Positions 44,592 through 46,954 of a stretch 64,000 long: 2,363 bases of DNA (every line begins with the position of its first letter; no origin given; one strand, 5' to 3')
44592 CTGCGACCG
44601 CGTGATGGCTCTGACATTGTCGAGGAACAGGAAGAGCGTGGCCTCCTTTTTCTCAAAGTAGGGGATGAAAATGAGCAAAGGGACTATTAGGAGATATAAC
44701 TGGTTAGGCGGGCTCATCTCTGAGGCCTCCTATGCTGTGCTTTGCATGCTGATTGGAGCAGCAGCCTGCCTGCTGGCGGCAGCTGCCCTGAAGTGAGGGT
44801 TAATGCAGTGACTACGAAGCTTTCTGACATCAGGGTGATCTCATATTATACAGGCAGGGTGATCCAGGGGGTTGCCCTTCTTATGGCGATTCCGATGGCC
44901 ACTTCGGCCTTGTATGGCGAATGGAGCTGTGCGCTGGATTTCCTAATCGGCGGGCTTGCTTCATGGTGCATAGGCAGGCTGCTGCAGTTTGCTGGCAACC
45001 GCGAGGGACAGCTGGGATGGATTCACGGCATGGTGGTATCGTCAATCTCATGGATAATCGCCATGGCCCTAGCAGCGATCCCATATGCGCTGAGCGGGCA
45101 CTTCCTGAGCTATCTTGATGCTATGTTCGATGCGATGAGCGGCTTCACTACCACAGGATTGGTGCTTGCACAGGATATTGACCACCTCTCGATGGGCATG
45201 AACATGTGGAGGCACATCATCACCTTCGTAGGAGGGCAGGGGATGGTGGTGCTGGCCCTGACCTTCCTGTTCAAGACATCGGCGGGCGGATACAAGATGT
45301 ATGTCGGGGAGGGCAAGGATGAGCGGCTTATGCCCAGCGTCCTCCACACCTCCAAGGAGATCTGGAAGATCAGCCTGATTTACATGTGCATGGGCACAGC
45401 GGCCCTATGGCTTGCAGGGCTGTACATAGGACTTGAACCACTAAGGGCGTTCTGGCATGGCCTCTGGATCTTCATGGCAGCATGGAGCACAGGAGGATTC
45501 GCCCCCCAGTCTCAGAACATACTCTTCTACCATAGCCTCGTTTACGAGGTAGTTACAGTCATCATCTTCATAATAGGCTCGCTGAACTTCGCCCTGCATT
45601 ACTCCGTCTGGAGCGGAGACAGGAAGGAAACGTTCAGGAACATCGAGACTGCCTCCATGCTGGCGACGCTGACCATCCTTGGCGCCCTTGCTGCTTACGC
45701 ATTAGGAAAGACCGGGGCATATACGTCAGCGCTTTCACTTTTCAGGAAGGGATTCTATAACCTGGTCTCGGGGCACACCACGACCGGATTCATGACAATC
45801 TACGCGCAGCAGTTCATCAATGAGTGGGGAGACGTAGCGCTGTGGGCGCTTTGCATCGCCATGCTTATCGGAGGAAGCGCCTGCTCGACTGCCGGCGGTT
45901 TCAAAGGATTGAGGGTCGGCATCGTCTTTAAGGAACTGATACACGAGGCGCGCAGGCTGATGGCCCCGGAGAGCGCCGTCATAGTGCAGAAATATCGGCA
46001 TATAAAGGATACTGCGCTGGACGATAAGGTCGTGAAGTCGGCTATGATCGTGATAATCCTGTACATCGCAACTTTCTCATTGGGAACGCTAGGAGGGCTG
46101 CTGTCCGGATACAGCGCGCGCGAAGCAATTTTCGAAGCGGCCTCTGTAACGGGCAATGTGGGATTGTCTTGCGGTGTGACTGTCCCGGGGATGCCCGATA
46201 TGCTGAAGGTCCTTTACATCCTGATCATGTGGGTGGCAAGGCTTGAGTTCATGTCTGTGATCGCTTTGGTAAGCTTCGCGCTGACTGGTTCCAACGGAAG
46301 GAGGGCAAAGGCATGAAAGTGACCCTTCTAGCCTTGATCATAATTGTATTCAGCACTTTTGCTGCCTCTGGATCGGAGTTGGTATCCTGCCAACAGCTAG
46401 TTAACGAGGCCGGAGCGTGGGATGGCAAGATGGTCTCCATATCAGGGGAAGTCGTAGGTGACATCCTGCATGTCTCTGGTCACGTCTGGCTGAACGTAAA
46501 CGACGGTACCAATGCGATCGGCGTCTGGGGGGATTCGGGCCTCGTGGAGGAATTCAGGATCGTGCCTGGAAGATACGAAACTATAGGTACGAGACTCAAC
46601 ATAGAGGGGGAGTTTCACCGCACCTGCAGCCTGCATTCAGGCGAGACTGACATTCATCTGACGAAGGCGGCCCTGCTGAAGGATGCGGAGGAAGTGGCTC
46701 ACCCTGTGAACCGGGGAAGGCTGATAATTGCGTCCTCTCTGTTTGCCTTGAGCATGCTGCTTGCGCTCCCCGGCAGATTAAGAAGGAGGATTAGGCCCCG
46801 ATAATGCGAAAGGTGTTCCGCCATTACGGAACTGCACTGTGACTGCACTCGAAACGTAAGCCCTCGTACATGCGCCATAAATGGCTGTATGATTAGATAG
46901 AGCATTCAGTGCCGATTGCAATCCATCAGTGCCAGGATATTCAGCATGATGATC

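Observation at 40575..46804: Two-component system chained by overlaps to Trk K+ uptake genes, with a 41-aa TM micro-ORF between trkA and trkH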

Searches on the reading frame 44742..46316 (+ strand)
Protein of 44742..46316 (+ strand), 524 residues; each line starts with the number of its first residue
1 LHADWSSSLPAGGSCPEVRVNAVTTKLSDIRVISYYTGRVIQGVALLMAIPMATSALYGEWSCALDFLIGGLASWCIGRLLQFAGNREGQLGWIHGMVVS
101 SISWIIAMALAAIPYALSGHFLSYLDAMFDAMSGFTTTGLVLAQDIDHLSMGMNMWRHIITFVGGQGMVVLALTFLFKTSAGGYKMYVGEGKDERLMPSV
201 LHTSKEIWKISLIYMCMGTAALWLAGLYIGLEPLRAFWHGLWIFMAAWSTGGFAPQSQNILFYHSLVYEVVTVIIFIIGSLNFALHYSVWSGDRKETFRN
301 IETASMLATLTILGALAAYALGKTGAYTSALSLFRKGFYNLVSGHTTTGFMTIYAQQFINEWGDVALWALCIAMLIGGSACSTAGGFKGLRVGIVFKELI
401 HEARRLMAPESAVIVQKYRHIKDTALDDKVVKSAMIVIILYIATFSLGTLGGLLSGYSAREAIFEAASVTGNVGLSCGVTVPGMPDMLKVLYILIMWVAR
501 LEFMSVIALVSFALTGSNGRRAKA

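Call 3: search_protein_families(library=pfam, proteins=[window:44742-46316:+], max_evalue=0.01)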
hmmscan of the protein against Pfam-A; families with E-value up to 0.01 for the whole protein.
window:44742-46316:+ (524 aa): 1 family
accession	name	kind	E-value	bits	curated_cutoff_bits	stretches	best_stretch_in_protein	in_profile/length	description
PF02386.22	TrkH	-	2.6e-37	128.9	27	2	67-299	5-250/502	Cation transport protein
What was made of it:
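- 44808..46316 (+): TrkH membrane subunit, 502 aa (507 aa if it starts at GTG 44793, which overlaps the micro-ORF stop). Pfam TrkH (call 3).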

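Call 24: search_protein_families(library=ncbifam, proteins=[window:44808-46316:+], max_evalue=0.001)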
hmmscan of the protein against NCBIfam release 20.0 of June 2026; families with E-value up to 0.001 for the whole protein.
window:44808-46316:+ (502 aa): 2 families
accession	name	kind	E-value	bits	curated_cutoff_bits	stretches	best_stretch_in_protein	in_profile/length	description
TIGR00933.1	2a38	subfamily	1.6e-63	215.1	331.15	1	88-478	1-391/391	TrkH family potassium uptake protein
NF008020.0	PRK10750.1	equivalog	1.4e-37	130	866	1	9-488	4-476/483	Trk system potassium transporter TrkH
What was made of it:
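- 44808..46316 (+): TIGR00933 (call 24).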

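Call 28: find_related_loci(query=A2, collection=metagenome_contigs, flank=8000)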
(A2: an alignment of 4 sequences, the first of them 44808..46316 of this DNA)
Query A2 (502 aa) in metagenome_contigs; peptide patterns used: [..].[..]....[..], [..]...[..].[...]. (x = any residue, [..] = any of these).
600 stretches matched a pattern (row limit reached: there are more); 56 encode a relative of the query (tblastn E <= 1e-3); 56 distinct loci.
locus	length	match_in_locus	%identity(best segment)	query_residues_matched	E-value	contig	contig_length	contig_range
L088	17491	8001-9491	58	3-499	0e+0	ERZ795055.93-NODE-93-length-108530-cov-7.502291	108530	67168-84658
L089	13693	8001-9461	58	1-485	0e+0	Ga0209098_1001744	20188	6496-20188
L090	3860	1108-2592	54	4-498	0e+0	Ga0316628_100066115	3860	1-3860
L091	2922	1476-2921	58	5-486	0e+0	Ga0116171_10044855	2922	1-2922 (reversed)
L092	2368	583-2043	56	1-487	0e+0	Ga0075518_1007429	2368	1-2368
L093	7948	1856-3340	55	4-498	0e+0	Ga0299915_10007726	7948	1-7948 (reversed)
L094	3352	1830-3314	55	4-498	0e+0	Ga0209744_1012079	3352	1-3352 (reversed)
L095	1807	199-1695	55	1-499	0e+0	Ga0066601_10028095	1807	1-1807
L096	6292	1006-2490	54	4-498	0e+0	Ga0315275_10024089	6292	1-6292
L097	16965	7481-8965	54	4-498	0e+0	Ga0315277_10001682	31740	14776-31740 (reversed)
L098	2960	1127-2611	53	4-498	0e+0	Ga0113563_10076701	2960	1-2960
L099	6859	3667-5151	53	4-498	0e+0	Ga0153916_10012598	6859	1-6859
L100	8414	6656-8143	53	4-499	0e+0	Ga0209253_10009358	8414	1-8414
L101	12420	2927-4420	55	1-498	2e-180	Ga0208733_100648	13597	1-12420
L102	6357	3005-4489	53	4-498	0e+0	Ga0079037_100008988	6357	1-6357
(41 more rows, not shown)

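Call 54: search_solved_structures(query=window:44808-46316:+, max_evalue=0.00001)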
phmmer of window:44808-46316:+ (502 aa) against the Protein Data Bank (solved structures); distinct sequences matched with E-value up to 0.00001: 2.
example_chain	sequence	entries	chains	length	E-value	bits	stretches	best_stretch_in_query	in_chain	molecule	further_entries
3pjz_A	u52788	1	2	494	9.6e-32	113.6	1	19-489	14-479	Potassium uptake protein TrkH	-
4j9u_A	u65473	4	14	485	1.2e-31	113.3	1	19-488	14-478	Trk system potassium uptake protein TrkH | Trk system potassium uptake protein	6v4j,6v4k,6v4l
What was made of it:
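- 44808..46316 (+): Vibrio TrkH 3PJZ and 4J9U, E 1e-31, over residues 19-489 (call 54).
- On Two-subunit Trk system (TM1088A/B type): Pfam TrkH and TIGR00933 (calls 3, 24); 3PJZ E 1e-31 (call 54).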

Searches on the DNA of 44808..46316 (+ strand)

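Call 81: search_rna_families(sources=[L088, L089, L104, L106, L108, L112, L116, L119], threshold=gathering)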
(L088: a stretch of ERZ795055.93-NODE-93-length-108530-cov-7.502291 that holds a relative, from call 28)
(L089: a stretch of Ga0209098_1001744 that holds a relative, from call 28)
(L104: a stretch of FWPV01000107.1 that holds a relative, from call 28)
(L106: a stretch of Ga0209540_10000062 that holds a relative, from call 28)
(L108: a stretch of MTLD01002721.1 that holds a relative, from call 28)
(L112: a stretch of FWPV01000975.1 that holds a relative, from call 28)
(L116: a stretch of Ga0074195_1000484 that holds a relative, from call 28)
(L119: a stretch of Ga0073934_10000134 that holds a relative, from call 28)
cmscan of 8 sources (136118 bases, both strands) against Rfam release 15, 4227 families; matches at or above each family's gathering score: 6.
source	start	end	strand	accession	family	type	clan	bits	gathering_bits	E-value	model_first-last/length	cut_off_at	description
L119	10116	10187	+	RF00005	tRNA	Gene; tRNA;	CL00001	70.1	29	6.1e-13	1-71/71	no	tRNA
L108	15096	15168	+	RF00005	tRNA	Gene; tRNA;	CL00001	69.8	29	7.3e-13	1-71/71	no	tRNA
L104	13324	13396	+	RF00005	tRNA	Gene; tRNA;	CL00001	69.4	29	1e-12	1-71/71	no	tRNA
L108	15174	15247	+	RF00005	tRNA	Gene; tRNA;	CL00001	69.3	29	1.1e-12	1-71/71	no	tRNA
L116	15170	15243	+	RF00005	tRNA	Gene; tRNA;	CL00001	68.9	29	1.4e-12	1-71/71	no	tRNA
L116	15075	15147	+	RF00005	tRNA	Gene; tRNA;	CL00001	68.5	29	1.8e-12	1-71/71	no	tRNA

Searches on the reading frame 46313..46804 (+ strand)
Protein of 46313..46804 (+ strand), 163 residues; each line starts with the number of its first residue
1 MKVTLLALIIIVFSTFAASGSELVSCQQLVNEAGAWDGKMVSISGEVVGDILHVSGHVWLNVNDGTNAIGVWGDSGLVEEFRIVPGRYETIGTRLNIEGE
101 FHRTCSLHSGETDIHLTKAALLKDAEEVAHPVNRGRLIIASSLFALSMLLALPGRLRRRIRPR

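Call 3: search_protein_families(library=pfam, proteins=[window:46313-46804:+], max_evalue=0.01)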
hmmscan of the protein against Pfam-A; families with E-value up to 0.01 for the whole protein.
window:46313-46804:+ (163 aa): 0 families

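Call 24: search_protein_families(library=ncbifam, proteins=[window:46313-46804:+], max_evalue=0.001)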
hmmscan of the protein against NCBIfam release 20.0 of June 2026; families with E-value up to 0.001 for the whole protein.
window:46313-46804:+ (163 aa): 0 families

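Call 34: find_homologous_proteins(query=window:46313-46804:+, max_evalue=0.001)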
Query window:46313-46804:+ (163 aa): 12 proteins with E <= 0.001 among 104 candidates.
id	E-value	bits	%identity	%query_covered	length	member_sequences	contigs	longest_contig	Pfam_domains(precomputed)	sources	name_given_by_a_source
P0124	4.4e-101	353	100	100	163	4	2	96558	-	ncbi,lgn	-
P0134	7.2e-44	167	52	98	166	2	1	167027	-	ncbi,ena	-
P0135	3.3e-43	165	51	83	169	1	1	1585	-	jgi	jgi:hypothetical protein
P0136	1.5e-42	163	50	100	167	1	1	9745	-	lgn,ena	-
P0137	5.4e-42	161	51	98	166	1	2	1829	-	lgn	-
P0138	6.3e-41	158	51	83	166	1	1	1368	-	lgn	-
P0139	2.5e-40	156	49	98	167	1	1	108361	-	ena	-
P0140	1.0e-39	154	50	98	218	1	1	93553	-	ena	-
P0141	2.4e-37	146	47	85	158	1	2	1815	-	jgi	jgi:hypothetical protein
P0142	1.4e-19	89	36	83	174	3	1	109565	-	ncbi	-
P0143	6.5e-16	77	30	90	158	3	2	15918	-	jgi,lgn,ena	-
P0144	1.8e-9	56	36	62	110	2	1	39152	-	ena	-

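Call 37: search_solved_structures(query=A3, max_evalue=1)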
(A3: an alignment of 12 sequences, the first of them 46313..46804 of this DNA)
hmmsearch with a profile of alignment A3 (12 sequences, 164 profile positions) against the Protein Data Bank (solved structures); distinct sequences matched with E-value up to 1: 0.
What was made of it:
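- Tried and rejected: PDB sequence search for the OB protein (call 37) found nothing.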

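Call 41: predict_structure(alignment_id=A3)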
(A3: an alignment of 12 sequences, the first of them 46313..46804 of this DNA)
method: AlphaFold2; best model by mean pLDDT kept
length: 163 residues; sequences in the alignment: 12
mean_pLDDT: 84.1   pTM: 0.64
mean pLDDT of the five models: 84.1, 84.0, 83.5, 73.0, 71.8
residues with pLDDT >= 90: 79; 70-90: 56; 50-70: 26; < 50: 2
segments of 3 or more residues with pLDDT < 50: none
pLDDT, mean of each block of 10 residues (from residue 1): 75 65 89 90 94 91 93 91 87 94 66 87 87 84 94 70 48
secondary structure, 60 per line:
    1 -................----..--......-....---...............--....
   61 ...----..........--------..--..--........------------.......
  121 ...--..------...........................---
elements in order: H2-17 H26-31 H33-36 E40-54 E57-63 E68-74 E94-101 E114-123 H134-160
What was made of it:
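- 46313..46804 (+): OB-fold membrane protein, 163 aa: N-terminal signal or anchor helix, five-strand barrel, C-terminal transmembrane helix, basic tail. It overlaps trkH by 4 nt. AlphaFold model, pLDDT 84 (call 41).
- On OB fold: The AlphaFold model has five strands and pLDDT 84 (call 41).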

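Call 47: fold_search(model_id=the predicted structure, library=pdb)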
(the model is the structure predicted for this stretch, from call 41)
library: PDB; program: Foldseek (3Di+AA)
matches with E <= 10: 1236; with E <= 0.001: 191
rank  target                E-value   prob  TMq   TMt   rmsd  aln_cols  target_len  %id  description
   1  9sh8                  6.0e-06  1.00  0.48  0.19   4.5       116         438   13  Thermus thermophilus asparaginyl-tRNA synthetase with bound sulphamoyl-analogue of asparaginyl-adenylate (AsnAMS) (released 2025-09-17)
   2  1n9w_A                7.6e-06  1.00  0.45  0.22   4.7       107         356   14  Crystal structure of the non-discriminating and archaeal-type aspartyl-tRNA synthetase from Thermus thermophilus (released 2003-04-08)
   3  9sh9_A                1.1e-05  1.00  0.50  0.20   3.9       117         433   12  Thermus thermophilus asparaginyl-tRNA synthetase dimer with bound ATP (released 2025-09-17)
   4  3kfu_C                1.1e-05  1.00  0.41  0.19   5.8       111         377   14  Crystal structure of the transamidosome (released 2010-08-25)
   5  5zg8                  1.4e-05  1.00  0.50  0.21   3.9       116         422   12  Crystal Structure of TtNRS (released 2019-03-13)
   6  5xix_B                1.4e-05  1.00  0.50  0.21   6.1       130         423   15  The canonical domain of human asparaginyl-tRNA synthetase (released 2018-05-02)
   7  3kfu_A                1.5e-05  1.00  0.41  0.19   5.8       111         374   14  Crystal structure of the transamidosome (released 2010-08-25)
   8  8tc7_A                1.6e-05  1.00  0.50  0.21   5.3       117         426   14  Human asparaginyl-tRNA synthetase, apo form (released 2024-02-07)
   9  8tc7_D                1.9e-05  1.00  0.50  0.21   5.1       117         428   14  Human asparaginyl-tRNA synthetase, apo form (released 2024-02-07)
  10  1n9w_B                1.9e-05  1.00  0.41  0.20   6.0       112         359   13  Crystal structure of the non-discriminating and archaeal-type aspartyl-tRNA synthetase from Thermus thermophilus (released 2003-04-08)
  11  9m5m_B                2.0e-05  1.00  0.48  0.17   6.0       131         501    9  Crystal structure of Plasmodium vivax aspartyl-tRNA synthetase (PvDRS) (released 2025-06-04)
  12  6w6w_C                2.3e-05  1.00  0.44  0.23  16.0       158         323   16  Cryo-EM structure of CST bound to telomeric single-stranded DNA (released 2020-06-03)
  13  5xix_D                2.6e-05  1.00  0.50  0.21   5.3       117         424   14  The canonical domain of human asparaginyl-tRNA synthetase (released 2018-05-02)
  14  8tc7_C                2.8e-05  1.00  0.50  0.21   5.2       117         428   14  Human asparaginyl-tRNA synthetase, apo form (released 2024-02-07)
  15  8d0b_B                2.8e-05  1.00  0.41  0.20  20.3       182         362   16  Human CST-DNA polymerase alpha/primase preinitiation complex bound to 4xTEL-foldback template (released 2022-06-22)
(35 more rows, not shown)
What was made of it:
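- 46313..46804 (+): Foldseek matches OB domains of Asn/Asp/Lys-tRNA synthetases and Stn1/Ten1/RPA, E 6e-6 to 1e-4 (call 47).
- On OB fold: Foldseek probability is 1.00 to synthetase anticodon-binding OB domains and to Stn1/Ten1/RPA (call 47).
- Checked: The 'OB-like' guess is supported by an AlphaFold model (pLDDT 84) that matches OB domains (calls 41, 47).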
